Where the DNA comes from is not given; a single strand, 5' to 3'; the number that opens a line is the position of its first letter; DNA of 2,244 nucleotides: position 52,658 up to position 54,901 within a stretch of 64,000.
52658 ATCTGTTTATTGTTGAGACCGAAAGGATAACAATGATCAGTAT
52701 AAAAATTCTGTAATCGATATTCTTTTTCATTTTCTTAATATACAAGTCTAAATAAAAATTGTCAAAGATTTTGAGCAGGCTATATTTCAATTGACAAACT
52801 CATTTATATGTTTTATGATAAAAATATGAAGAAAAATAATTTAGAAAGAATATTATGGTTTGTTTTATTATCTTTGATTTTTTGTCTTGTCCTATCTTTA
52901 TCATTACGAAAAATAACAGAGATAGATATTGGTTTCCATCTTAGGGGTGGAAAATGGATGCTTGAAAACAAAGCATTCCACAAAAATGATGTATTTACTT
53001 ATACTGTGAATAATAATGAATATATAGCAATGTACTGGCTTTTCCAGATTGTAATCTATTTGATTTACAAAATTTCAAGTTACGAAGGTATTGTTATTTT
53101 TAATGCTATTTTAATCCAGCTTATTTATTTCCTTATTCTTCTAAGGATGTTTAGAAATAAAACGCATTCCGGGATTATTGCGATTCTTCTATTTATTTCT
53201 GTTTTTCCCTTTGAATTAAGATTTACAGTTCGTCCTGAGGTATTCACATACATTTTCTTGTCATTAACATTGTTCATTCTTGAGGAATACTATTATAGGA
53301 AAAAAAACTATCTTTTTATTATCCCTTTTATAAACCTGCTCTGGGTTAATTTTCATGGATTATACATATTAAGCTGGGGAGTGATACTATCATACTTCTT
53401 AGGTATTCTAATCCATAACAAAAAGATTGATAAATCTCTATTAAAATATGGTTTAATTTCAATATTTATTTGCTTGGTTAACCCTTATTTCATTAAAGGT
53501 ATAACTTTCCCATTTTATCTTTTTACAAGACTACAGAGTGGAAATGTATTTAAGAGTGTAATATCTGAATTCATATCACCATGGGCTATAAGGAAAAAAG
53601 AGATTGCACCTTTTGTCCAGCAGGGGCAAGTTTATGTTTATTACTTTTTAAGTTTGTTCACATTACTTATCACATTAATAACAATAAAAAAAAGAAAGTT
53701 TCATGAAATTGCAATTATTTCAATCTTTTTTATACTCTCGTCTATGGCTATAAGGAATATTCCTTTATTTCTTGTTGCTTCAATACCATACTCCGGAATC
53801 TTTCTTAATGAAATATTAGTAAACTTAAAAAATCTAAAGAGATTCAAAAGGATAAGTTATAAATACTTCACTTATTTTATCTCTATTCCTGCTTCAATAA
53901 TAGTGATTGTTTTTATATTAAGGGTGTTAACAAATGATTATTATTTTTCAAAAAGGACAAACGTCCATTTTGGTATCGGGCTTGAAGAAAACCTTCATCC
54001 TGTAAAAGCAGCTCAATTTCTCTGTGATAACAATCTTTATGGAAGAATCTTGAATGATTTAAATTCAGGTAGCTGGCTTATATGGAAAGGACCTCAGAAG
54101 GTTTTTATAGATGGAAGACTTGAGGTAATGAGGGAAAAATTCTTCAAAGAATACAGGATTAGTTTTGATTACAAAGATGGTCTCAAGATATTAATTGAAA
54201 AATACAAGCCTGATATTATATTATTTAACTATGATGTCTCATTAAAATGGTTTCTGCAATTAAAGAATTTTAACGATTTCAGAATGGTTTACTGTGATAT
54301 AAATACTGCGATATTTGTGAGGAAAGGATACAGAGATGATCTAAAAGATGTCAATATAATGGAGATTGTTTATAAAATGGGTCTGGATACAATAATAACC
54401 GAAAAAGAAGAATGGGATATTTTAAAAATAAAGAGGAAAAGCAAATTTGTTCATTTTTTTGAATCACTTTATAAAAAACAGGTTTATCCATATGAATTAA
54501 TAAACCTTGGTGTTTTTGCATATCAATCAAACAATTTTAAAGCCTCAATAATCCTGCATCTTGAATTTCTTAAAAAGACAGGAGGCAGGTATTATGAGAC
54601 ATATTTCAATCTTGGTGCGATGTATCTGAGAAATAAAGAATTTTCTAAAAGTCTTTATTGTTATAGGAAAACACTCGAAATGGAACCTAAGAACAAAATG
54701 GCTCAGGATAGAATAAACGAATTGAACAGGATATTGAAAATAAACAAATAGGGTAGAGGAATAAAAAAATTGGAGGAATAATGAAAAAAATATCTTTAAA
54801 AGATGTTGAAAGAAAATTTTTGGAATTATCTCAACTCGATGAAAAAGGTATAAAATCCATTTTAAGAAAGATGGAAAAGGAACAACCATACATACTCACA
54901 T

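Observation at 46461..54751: Duplicated divergent two-gene module: unknown polytopic membrane protein paired with a GT-C-like membrane glycosyltransferase, each copy with back-to-back leaderless promoters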

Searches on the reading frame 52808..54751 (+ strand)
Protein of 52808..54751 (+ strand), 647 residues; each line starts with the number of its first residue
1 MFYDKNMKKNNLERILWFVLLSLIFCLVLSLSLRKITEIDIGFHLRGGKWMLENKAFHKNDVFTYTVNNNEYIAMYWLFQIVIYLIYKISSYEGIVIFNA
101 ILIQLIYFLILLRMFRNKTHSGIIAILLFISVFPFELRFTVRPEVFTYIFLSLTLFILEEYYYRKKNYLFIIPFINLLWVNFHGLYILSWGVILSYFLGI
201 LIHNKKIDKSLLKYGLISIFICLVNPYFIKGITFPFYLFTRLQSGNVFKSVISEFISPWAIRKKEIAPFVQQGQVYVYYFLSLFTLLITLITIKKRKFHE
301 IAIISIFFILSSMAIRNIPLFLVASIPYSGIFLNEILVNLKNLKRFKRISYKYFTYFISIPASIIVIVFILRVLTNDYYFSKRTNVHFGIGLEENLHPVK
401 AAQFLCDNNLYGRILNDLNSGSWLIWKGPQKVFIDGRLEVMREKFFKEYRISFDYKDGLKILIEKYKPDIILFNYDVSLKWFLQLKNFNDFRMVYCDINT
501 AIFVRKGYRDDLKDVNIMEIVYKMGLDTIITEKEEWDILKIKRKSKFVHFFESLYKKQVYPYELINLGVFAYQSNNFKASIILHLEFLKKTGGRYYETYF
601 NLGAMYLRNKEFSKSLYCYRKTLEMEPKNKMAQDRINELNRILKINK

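Call 5: search_protein_families(library=pfam, proteins=[window:52808-54751:+], max_evalue=1)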
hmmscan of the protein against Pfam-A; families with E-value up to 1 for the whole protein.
window:52808-54751:+ (647 aa): 6 families
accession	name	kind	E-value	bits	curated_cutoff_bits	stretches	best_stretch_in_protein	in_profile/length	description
PF00515.34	TPR_1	-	4.1e-07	30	27.8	1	597-629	2-34/34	Tetratricopeptide repeat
PF07719.23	TPR_2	-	3.4e-06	27.2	27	1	597-629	2-34/34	Tetratricopeptide repeat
PF13431.12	TPR_17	-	0.095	13.5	24.4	0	595-614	12-31/34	Tetratricopeptide repeat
PF13181.12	TPR_8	-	0.14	12.9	25.7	1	596-629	1-34/34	Tetratricopeptide repeat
PF13424.12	TPR_12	-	0.15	12.7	30.1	1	597-625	46-74/77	Tetratricopeptide repeat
PF14853.12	Fis1_TPR_C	-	0.16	12.7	25.3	1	606-633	11-38/53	Fis1 C-terminal tetratricopeptide repeat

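Call 6: search_protein_families(library=ncbifam, proteins=[window:52808-54751:+], max_evalue=1)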
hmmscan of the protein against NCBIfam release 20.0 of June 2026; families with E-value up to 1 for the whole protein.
window:52808-54751:+ (647 aa): 1 family
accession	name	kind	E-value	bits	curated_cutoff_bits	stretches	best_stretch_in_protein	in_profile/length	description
NF047507.1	TPR_BatC_Lepto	exception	0.00019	21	175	1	566-640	63-140/214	TPR repeat-containing protein BatC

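Call 34: find_homologous_proteins(query=window:52826-54751:+, max_evalue=0.001)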
Query window:52826-54751:+ (641 aa): 571 proteins with E <= 0.001 among 8000 candidates; the best 120 are listed.
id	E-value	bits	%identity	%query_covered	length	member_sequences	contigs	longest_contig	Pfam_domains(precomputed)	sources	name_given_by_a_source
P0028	0.0e+0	1409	100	100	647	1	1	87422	PF00515.35,PF07719.24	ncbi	-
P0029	0.0e+0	1113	78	100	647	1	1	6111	PF00515.35,PF07719.24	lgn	-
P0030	0.0e+0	1061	74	100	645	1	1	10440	PF00515.35,PF13424.13,PF07719.24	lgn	-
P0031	1.1e-277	941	66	95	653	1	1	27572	PF00515.35,PF07719.24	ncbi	-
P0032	8.4e-194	664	47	98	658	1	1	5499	PF00515.35,PF07719.24,PF13174.13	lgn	-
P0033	2.4e-191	656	49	98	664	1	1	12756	PF00515.35,PF07719.24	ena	-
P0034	4.4e-187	642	47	98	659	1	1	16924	-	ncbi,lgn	-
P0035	2.4e-185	636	45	99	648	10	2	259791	PF00515.35,PF07719.24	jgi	jgi:hypothetical protein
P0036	1.1e-177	611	46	98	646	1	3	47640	PF00515.35,PF13181.13,PF07719.24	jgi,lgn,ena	-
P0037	4.8e-176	605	48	97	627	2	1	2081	PF00515.35,PF07719.24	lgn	-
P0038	2.4e-175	603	44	98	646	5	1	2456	-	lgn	-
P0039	3.9e-175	602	43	99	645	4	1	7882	PF00515.35,PF13181.13,PF07719.24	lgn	-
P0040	8.9e-173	594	43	98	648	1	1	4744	PF00515.35,PF13181.13,PF07719.24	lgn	-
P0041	1.8e-172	593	42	98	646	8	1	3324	PF00515.35,PF13181.13,PF07719.24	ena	-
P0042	2.1e-172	593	44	98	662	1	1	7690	PF00515.35,PF07719.24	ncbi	-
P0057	4.7e-164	566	41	99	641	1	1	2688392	PF00515.35,PF07719.24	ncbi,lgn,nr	ncbi:MAG: tetratricopeptide repeat protein [candidate division WOR-3 bacterium]|nr:MAG: tetratricope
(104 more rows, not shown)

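Call 44: search_solved_structures(query=A2, max_evalue=1)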
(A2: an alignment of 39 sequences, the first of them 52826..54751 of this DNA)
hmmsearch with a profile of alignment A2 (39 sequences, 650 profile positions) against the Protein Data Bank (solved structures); distinct sequences matched with E-value up to 1: 163 (the best 60 are shown).
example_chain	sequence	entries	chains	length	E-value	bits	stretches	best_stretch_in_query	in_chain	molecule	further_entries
9qhb_A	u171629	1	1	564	3.3e-43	151.4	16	600-647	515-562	Engineered tetratricopeptide repeat protein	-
8bu0_A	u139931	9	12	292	9.7e-28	100.3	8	600-647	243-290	Consensus tetratricopeptide repeat protein | Crystal structure of an 8-repeat consensus TPR superhelix with Zinc. | Monomer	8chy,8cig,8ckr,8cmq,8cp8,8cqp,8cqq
9qhc_A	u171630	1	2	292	3.4e-25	91.9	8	600-647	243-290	Engineered tetratricopeptide repeat protein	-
7y4i_A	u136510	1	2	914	5.4e-18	68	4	599-641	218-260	Probable UDP-N-acetylglucosamine--peptide N-acetylglucosaminyltransferase SPINDLY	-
8dtf_A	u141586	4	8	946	6.7e-18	67.8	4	599-641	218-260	Probable UDP-N-acetylglucosamine--peptide N-acetylglucosaminyltransferase SPINDLY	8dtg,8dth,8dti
1na0_A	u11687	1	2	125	5.2e-15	58.2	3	601-647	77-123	designed protein CTPR3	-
8ch0_A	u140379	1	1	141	1.3e-14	56.9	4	600-635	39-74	Consensus tetratricopeptide repeat protein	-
2fo7_A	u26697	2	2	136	2.2e-14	56.1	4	600-636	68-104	SYNTHETIC CONSENSUS TPR PROTEIN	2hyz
7obi_A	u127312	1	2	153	8.8e-14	54.1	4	602-647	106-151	CTPR-rv4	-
6v8e_A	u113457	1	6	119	5e-13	51.7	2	572-636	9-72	Designed protein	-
3kd7_A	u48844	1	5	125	2e-12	49.7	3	598-637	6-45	CTPR390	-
2wqh_A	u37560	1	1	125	3.3e-12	48.9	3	601-647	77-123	CTPR3Y3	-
6vfh_A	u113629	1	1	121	4.7e-12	48.4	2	572-636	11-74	T33_dn10A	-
6vl6_B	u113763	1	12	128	1.8e-11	46.5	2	572-637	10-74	T33_dn2B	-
1na3_A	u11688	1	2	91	2.1e-11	46.3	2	600-647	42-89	designed protein CTPR2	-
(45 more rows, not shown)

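Call 51: predict_structure(alignment_id=A2)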
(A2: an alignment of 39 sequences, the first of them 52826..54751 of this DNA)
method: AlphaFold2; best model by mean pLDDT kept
length: 641 residues; sequences in the alignment: 39
mean_pLDDT: 91.4   pTM: 0.90
mean pLDDT of the five models: 91.4, 90.4, 90.3, 89.9, 88.7
residues with pLDDT >= 90: 491; 70-90: 124; 50-70: 20; < 50: 6
segments of 3 or more residues with pLDDT < 50: 259-264
pLDDT, mean of each block of 10 residues (from residue 1): 75 97 96 92 96 92 90 97 98 98 98 95 96 93 98 96 97 94 96 95 97 94 88 75 77 67 64 97 95 97 94 97 96 76 67 94 96 85 92 95 95 92 92 86 88 94 94 90 94 95 93 94 93 91 92 90 93 96 91 95 94 95 95 90 73
secondary structure, 60 per line:
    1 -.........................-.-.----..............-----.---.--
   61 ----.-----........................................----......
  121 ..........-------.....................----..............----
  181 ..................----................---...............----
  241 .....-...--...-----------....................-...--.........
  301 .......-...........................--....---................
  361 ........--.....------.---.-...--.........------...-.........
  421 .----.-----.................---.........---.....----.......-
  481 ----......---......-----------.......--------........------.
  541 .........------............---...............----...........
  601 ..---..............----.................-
elements in order: H2-26 H35-48 H71-110 H115-130 H138-158 H163-176 H181-198 H203-218 H222-236 H241-245 H266-285 H292-307 H309-335 H338-341 H345-368 H371-375 H393-401 E408-410 H412-421 H432-448 H452-460 E464-468 H473-479 E485-490 E494-499 H511-517 H526-533 H540-549 H556-567 H571-585 H590-602 H606-619 H624-640

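Call 72: find_encoding_contigs(protein=P0028, flank=10000, max_places=2)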
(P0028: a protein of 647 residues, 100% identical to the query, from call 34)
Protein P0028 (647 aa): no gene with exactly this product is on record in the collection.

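Call 73: find_encoding_contigs(protein=P0031, flank=10000, max_places=2)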
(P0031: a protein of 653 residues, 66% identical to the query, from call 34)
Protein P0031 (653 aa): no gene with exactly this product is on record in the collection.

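Call 74: find_encoding_contigs(protein=P0057, flank=8000, max_places=2)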
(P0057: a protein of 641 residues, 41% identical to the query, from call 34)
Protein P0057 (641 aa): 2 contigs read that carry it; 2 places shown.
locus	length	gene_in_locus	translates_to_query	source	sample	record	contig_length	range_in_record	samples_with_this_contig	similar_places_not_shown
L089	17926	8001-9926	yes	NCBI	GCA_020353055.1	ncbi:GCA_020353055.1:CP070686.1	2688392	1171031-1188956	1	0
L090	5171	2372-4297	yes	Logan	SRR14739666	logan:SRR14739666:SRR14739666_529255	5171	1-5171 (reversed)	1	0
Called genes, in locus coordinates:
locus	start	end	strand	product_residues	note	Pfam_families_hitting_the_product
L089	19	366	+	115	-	PF04519:Bactofilin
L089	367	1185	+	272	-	PF23023:Anti-Pycsar_Apyc1, PF12706:Lactamase_B_2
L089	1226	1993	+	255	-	PF13507:GATase_5, PF07685:GATase_3 (weak)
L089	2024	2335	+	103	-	PF13510:Fer2_4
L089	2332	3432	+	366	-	PF01262:AlaDh_PNT_C (weak), PF00070:Pyr_redox (faint), PF03486:HI0933_like (weak), PF07992:Pyr_redox_2, PF12831:FAD_oxidored, PF13450:NAD_binding_8 (faint), PF13738:Pyr_redox_3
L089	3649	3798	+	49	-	-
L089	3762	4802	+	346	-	PF00154:RecA_N, PF06745:ATPase, PF08423:Rad51, PF13481:AAA_25 (faint), PF01637:ATPase_2 (weak), PF21096:RecA_C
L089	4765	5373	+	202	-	PF27462:RecX_N, PF21981:RecX_HTH3 (faint), PF21982:RecX_HTH1, PF02631:RecX_HTH2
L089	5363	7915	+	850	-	PF01411:tRNA-synt_2c, PF07973:tRNA_SAD, PF02272:DHHA1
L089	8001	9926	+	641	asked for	PF00515:TPR_1, PF07719:TPR_2 (weak)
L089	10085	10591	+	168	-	-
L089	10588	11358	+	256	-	PF01946:Thi4, PF00890:FAD_binding_2 (faint), PF01266:DAO (faint), PF12831:FAD_oxidored, PF13450:NAD_binding_8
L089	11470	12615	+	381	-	PF07690:MFS_1, PF12832:MFS_1_like (faint), PF07690:MFS_1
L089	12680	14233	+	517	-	PF00795:CN_hydrolase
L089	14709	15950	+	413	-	PF18962:Por_Secre_tail (faint), PF13860:FlgD_ig (weak)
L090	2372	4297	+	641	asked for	PF00515:TPR_1, PF07719:TPR_2 (weak)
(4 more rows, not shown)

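Call 75: find_encoding_contigs(protein=P0035, flank=8000, max_places=2)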
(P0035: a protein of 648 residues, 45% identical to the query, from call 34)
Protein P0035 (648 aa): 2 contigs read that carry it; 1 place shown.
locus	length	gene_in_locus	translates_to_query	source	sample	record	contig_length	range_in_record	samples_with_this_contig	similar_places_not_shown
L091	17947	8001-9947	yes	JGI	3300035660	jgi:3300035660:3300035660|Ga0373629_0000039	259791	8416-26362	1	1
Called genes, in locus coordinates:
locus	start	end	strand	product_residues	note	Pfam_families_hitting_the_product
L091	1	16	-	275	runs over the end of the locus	PF04166:PdxA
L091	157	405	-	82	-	PF01479:S4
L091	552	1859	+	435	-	PF02397:Bac_transf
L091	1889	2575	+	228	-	-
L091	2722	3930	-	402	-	PF00696:AA_kinase, PF22468:ACT_9 (weak)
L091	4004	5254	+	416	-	PF07690:MFS_1, PF05977:MFS_3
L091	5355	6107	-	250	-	-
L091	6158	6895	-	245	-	PF12895:ANAPC3 (faint), PF13432:TPR_16 (faint), PF14559:TPR_19 (faint), PF07721:TPR_4 (faint)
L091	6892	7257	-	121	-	PF01809:YidD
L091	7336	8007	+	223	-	PF02517:Rce1-like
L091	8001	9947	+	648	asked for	PF00515:TPR_1 (weak), PF07719:TPR_2 (faint)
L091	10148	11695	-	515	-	PF12072:RNase_Y_N, PF00013:KH_1 (weak), PF08668:HDOD (faint), PF01966:HD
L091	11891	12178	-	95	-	PF05164:ZapA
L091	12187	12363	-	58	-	-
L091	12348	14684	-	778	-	PF01588:tRNA_bind (weak), PF03483:B3_4, PF03484:B5, PF17759:tRNA_synthFbeta, PF03147:FDX-ACB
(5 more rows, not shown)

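Call 86: search_protein_families(library=pfam, alignment_id=A2, max_evalue=1)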
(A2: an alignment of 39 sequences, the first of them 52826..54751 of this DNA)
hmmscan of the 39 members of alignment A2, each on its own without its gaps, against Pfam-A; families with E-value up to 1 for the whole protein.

A. member 1, window:52826-54751:+ (641 aa): 6 families
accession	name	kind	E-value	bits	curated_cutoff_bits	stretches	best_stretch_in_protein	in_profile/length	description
PF00515.34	TPR_1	-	4e-07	30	27.8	1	591-623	2-34/34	Tetratricopeptide repeat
PF07719.23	TPR_2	-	3.3e-06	27.2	27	1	591-623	2-34/34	Tetratricopeptide repeat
PF13431.12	TPR_17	-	0.094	13.5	24.4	0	589-608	12-31/34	Tetratricopeptide repeat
PF13181.12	TPR_8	-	0.14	12.9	25.7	1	590-623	1-34/34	Tetratricopeptide repeat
PF13424.12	TPR_12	-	0.15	12.7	30.1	1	591-619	46-74/77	Tetratricopeptide repeat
PF14853.12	Fis1_TPR_C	-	0.15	12.7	25.3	1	600-627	11-38/53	Fis1 C-terminal tetratricopeptide repeat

B. families by the number of members that match (of 39 scanned): 30 families (the first 25 are shown)
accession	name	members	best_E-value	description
PF00515.34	TPR_1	38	4.1e-10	Tetratricopeptide repeat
PF07719.23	TPR_2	38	5.3e-10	Tetratricopeptide repeat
PF13181.12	TPR_8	32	1.6e-06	Tetratricopeptide repeat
PF13424.12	TPR_12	32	2.6e-06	Tetratricopeptide repeat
PF13174.12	TPR_6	23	7.7e-06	Tetratricopeptide repeat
PF13431.12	TPR_17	22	0.0029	Tetratricopeptide repeat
PF13428.12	TPR_14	20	5.8e-05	Tetratricopeptide repeat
PF13414.12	TPR_11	19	2.9e-06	TPR repeat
PF13176.12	TPR_7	18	0.00088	Tetratricopeptide repeat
PF13374.12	TPR_10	17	6.8e-07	Tetratricopeptide repeat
PF13432.12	TPR_16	17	3e-05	Tetratricopeptide repeat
PF14559.12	TPR_19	10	2.1e-05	Tetratricopeptide repeat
PF13371.12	TPR_9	6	0.0046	Tetratricopeptide repeat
PF14853.12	Fis1_TPR_C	6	0.035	Fis1 C-terminal tetratricopeptide repeat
PF23557.1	TPR_leprecan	2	0.00035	Leprecan family TPR-like repeat region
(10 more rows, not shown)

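Call 89: find_encoding_contigs(protein=P0029, flank=10000, max_places=2)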
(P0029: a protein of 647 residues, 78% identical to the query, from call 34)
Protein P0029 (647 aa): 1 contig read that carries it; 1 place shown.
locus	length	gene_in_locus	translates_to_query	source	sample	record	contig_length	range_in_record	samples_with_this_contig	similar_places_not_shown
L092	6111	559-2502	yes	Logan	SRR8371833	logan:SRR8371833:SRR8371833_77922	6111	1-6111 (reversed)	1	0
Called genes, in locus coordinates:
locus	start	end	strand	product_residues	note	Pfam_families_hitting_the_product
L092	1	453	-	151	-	?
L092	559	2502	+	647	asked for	PF00515:TPR_1, PF07719:TPR_2 (weak)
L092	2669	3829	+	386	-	PF12832:MFS_1_like, PF07690:MFS_1, PF00083:Sugar_tr (weak), PF07690:MFS_1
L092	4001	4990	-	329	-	-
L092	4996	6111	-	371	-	?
